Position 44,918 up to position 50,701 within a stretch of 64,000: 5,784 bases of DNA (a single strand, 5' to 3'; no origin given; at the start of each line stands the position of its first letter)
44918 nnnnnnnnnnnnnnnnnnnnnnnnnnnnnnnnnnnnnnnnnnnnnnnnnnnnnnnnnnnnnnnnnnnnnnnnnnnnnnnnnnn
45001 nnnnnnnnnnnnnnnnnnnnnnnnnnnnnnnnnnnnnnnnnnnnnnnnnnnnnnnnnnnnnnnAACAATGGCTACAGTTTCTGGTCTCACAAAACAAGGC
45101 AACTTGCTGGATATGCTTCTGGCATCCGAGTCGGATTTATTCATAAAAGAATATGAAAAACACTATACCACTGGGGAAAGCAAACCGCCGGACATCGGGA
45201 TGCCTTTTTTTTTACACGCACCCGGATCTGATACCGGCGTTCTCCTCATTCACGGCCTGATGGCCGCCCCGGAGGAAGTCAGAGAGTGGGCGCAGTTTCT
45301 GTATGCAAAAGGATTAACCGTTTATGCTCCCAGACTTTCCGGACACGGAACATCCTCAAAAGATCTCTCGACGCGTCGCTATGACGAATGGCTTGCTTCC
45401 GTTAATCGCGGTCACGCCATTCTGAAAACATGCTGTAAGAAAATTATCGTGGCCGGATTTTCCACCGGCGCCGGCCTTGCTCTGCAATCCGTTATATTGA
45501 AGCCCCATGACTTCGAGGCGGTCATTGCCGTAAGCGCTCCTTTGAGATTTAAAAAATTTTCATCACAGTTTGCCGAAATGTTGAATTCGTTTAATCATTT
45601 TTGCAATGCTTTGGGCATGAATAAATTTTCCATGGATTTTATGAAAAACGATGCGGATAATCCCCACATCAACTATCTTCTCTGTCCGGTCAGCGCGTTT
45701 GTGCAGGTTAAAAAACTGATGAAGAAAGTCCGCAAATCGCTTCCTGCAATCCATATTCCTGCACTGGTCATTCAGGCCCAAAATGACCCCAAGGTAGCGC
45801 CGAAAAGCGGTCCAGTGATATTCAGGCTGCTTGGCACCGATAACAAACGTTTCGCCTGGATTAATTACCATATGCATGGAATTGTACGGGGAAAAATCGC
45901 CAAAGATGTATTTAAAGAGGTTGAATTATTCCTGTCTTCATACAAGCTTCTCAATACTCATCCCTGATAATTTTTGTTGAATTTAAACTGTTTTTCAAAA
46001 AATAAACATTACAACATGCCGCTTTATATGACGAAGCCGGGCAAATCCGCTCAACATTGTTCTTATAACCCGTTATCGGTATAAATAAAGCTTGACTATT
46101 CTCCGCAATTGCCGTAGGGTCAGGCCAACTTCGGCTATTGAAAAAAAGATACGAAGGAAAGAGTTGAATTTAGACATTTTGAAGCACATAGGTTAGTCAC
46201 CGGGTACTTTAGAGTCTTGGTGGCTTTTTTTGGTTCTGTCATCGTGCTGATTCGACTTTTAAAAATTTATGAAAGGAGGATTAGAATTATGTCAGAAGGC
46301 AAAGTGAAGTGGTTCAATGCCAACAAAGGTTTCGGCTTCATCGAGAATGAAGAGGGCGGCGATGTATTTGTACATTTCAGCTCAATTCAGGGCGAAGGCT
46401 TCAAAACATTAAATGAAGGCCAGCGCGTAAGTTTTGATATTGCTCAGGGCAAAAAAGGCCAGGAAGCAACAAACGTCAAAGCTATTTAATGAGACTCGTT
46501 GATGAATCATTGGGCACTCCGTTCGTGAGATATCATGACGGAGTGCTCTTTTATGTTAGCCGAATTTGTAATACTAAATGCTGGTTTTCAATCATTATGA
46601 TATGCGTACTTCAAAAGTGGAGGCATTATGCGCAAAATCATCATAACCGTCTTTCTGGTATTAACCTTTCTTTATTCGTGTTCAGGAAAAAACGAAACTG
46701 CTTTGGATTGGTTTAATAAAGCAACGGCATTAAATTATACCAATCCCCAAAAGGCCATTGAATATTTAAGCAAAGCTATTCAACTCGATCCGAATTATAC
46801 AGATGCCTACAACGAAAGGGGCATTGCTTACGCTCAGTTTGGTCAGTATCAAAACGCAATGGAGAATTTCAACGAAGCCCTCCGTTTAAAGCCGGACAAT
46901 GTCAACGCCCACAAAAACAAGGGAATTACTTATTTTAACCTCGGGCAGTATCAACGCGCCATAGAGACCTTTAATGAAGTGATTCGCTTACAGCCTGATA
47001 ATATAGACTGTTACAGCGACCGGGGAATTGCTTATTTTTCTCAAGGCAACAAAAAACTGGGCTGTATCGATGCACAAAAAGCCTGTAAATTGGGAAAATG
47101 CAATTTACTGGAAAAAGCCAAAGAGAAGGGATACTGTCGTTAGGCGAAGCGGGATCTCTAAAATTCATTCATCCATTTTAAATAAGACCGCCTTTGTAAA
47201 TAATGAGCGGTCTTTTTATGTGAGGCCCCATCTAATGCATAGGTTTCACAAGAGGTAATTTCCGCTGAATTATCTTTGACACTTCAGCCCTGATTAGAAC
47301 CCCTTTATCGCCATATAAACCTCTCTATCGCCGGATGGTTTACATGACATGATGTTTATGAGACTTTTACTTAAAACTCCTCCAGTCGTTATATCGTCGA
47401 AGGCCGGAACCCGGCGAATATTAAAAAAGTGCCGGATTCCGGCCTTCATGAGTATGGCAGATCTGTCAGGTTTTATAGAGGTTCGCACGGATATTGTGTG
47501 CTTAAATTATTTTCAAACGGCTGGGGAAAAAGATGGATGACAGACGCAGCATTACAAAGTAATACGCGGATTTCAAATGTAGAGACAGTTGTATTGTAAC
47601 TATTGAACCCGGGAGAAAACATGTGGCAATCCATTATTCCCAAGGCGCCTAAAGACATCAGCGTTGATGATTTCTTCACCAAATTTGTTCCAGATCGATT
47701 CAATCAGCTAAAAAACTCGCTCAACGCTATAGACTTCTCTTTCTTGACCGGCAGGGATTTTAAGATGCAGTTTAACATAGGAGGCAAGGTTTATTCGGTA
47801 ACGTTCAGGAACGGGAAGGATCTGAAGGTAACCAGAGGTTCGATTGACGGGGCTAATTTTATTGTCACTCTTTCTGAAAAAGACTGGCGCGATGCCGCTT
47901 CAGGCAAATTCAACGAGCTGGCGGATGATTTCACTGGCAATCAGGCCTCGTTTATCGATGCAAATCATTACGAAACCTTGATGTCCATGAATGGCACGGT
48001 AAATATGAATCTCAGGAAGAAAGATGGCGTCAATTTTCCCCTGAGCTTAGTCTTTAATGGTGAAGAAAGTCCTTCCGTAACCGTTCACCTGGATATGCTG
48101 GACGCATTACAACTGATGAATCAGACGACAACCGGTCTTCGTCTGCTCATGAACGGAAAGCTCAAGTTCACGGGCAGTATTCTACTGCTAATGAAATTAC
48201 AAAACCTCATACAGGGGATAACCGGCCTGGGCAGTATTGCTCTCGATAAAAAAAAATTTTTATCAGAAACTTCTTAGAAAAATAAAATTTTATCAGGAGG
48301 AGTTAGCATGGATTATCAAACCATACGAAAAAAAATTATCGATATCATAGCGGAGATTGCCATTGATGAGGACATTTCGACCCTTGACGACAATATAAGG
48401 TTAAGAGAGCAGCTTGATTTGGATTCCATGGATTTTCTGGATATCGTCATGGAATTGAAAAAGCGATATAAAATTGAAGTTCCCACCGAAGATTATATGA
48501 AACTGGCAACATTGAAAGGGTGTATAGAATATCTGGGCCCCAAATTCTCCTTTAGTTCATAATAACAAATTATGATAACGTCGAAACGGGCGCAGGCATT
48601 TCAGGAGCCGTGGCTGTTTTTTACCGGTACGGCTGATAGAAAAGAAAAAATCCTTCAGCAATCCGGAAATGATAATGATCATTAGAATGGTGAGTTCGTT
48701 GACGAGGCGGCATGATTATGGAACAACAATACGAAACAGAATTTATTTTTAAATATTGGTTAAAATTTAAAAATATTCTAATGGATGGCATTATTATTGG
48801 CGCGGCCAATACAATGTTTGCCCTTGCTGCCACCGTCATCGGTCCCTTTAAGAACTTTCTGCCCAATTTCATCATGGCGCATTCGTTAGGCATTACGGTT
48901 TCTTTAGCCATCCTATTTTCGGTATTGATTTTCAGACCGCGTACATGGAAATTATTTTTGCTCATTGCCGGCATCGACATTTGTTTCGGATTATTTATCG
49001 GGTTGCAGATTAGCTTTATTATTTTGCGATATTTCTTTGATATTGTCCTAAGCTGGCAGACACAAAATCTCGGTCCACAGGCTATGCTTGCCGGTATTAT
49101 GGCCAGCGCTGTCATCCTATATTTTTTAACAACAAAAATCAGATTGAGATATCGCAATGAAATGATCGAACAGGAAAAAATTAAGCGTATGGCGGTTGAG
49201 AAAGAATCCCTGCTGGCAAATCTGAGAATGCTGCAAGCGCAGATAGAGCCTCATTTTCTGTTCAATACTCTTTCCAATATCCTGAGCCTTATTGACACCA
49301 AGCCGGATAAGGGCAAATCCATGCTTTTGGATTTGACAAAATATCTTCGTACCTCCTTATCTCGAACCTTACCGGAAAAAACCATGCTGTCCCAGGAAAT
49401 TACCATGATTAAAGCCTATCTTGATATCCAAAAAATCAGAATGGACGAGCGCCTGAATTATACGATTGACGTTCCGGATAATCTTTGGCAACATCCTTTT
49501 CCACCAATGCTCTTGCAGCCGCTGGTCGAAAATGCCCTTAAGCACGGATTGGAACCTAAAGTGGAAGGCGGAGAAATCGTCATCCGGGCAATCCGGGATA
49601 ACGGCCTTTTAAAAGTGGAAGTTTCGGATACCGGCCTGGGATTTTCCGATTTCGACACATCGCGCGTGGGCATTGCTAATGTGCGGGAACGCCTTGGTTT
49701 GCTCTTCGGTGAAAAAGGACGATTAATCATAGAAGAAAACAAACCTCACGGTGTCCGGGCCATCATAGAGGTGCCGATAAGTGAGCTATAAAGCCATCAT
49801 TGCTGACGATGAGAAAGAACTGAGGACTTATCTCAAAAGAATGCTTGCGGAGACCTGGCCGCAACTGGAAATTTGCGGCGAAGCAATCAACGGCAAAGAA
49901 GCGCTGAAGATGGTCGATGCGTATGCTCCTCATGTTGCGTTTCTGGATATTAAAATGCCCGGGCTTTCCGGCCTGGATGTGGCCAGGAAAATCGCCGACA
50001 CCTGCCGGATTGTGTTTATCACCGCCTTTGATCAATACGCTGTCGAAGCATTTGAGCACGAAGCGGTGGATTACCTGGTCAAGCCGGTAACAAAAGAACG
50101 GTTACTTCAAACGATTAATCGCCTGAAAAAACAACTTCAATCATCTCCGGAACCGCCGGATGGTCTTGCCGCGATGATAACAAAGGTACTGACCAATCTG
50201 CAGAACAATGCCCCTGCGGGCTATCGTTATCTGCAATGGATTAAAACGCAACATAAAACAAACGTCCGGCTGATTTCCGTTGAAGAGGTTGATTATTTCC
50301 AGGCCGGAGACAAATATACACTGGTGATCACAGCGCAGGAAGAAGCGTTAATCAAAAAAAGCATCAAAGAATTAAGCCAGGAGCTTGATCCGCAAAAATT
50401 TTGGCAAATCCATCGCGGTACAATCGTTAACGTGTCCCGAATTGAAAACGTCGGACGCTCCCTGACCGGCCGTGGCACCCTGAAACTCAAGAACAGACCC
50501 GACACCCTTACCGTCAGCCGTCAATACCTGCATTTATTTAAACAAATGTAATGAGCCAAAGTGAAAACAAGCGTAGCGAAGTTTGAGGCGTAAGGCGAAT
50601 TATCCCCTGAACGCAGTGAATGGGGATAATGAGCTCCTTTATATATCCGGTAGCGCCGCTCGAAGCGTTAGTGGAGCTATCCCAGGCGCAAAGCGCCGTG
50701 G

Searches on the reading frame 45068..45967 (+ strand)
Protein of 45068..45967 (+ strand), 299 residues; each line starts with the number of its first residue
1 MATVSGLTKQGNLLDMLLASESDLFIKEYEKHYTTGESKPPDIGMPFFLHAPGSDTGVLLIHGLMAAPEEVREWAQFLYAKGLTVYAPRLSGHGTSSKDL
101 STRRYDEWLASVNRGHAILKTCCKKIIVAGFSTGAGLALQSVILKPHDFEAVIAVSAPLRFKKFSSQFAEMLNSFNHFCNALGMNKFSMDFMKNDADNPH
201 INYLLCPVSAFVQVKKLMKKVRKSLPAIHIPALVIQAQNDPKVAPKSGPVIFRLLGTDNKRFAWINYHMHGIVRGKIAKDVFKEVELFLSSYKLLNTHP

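Call 72: search_protein_families(library=pfam, proteins=[window:45068-45967:+], max_evalue=0.00001)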
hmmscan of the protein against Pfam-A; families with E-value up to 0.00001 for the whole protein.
window:45068-45967:+ (299 aa): 3 families
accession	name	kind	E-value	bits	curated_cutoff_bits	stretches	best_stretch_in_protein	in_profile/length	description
PF12146.15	Hydrolase_4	-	1.7e-18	67.3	27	1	58-273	7-235/239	Serine aminopeptidase, S33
PF00561.26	Abhydrolase_1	-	1.6e-10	41.5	25.8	1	58-166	3-111/245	alpha/beta hydrolase fold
PF12697.13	Abhydrolase_6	-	1.2e-09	39.6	26.3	1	58-174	1-113/217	Alpha/beta hydrolase family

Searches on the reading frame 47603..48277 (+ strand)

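Call 72: search_protein_families(library=pfam, proteins=[window:47603-48277:+], max_evalue=0.00001)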
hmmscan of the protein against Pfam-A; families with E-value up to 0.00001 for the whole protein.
window:47603-48277:+ (224 aa): 1 family
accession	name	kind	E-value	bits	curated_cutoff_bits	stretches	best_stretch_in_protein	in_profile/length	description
PF02036.22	SCP2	-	3.9e-12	46.8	21.3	1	119-203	9-100/101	SCP-2 sterol transfer family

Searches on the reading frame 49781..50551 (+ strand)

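Call 72: search_protein_families(library=pfam, proteins=[window:49781-50551:+], max_evalue=0.00001)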
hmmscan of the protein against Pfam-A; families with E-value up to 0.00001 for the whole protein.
window:49781-50551:+ (256 aa): 2 families
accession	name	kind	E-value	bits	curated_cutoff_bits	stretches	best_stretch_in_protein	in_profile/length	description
PF04397.21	LytTR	-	2.7e-23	82.5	22.6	1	162-256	3-96/98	LytTr DNA-binding domain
PF00072.30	Response_reg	-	3.1e-23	82.5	30.2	1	6-112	2-110/111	Response regulator receiver domain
